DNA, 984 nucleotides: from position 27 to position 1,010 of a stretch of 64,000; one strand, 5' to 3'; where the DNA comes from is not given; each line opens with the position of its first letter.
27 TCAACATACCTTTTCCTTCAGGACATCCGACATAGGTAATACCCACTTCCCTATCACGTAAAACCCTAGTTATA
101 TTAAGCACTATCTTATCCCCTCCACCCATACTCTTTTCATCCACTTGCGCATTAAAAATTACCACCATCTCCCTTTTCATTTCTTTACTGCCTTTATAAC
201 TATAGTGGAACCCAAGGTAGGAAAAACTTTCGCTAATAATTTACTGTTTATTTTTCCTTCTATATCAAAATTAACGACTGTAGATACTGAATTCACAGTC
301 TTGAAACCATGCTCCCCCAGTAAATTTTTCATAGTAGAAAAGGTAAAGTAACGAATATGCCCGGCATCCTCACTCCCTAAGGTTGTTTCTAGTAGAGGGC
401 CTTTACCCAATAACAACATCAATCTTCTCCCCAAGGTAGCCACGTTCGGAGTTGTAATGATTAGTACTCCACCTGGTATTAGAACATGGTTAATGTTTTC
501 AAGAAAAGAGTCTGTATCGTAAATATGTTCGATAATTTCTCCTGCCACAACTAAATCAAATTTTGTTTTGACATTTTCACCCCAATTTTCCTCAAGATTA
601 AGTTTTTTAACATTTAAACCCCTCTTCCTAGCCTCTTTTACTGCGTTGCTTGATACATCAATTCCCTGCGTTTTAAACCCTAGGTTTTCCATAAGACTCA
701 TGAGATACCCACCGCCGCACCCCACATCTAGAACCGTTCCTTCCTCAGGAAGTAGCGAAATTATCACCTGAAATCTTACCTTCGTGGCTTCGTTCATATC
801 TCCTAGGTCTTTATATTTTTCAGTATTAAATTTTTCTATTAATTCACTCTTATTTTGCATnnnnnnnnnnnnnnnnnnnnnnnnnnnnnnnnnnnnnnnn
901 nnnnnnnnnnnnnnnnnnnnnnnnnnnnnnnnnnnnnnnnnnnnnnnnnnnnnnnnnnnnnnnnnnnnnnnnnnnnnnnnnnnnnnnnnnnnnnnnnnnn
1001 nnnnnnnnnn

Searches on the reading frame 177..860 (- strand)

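Call 10: search_protein_families(library=pfam, proteins=[window:177-860:-], max_evalue=0.001)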
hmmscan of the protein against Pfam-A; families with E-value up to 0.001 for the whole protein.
window:177-860:- (227 aa): 14 families
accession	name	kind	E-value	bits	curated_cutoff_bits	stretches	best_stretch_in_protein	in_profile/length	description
PF13489.12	Methyltransf_23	-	1.6e-22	80.4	27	1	37-189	20-162/164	Methyltransferase domain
PF13847.12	Methyltransf_31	-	2e-16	60.4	27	1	41-139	5-113/145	Methyltransferase domain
PF07021.18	MetW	-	3.1e-15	56.8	21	1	30-187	4-161/193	Methionine biosynthesis protein MetW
PF08241.18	Methyltransf_11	-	4.6e-15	56.5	21.2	1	44-135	1-95/95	Methyltransferase domain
PF08242.18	Methyltransf_12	-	2.4e-14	54.3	30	1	44-133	1-98/98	Methyltransferase domain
PF13649.12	Methyltransf_25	-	3.2e-12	47.4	27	1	43-131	1-97/97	Methyltransferase domain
PF02353.26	CMAS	-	2.6e-09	37.2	27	1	24-137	45-166/273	Mycolic acid cyclopropane synthetase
PF06325.19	PrmA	-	3.9e-07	30.3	22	1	25-135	147-258/296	Ribosomal protein L11 methyltransferase (PrmA)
PF05175.20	MTS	-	7.4e-06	26.1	23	1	32-134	22-137/170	Methyltransferase small domain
PF03291.22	mRNA_G-N7_MeTrfase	-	1.4e-05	24.8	26.6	0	116-147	161-192/315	mRNA (guanine-N(7))-methyltransferase domain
PF05219.18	DREV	-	2.8e-05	23.8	26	1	40-135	95-186/265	DREV methyltransferase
PF05401.17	NodS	-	3e-05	24.4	24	1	40-139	44-148/201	Nodulation protein S (NodS)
PF13679.12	Methyltransf_32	-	0.00015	22.2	27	1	39-85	25-77/143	Methyltransferase domain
PF01209.24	Ubie_methyltran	-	0.00061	19.6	20.1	0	41-135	49-151/233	ubiE/COQ5 methyltransferase family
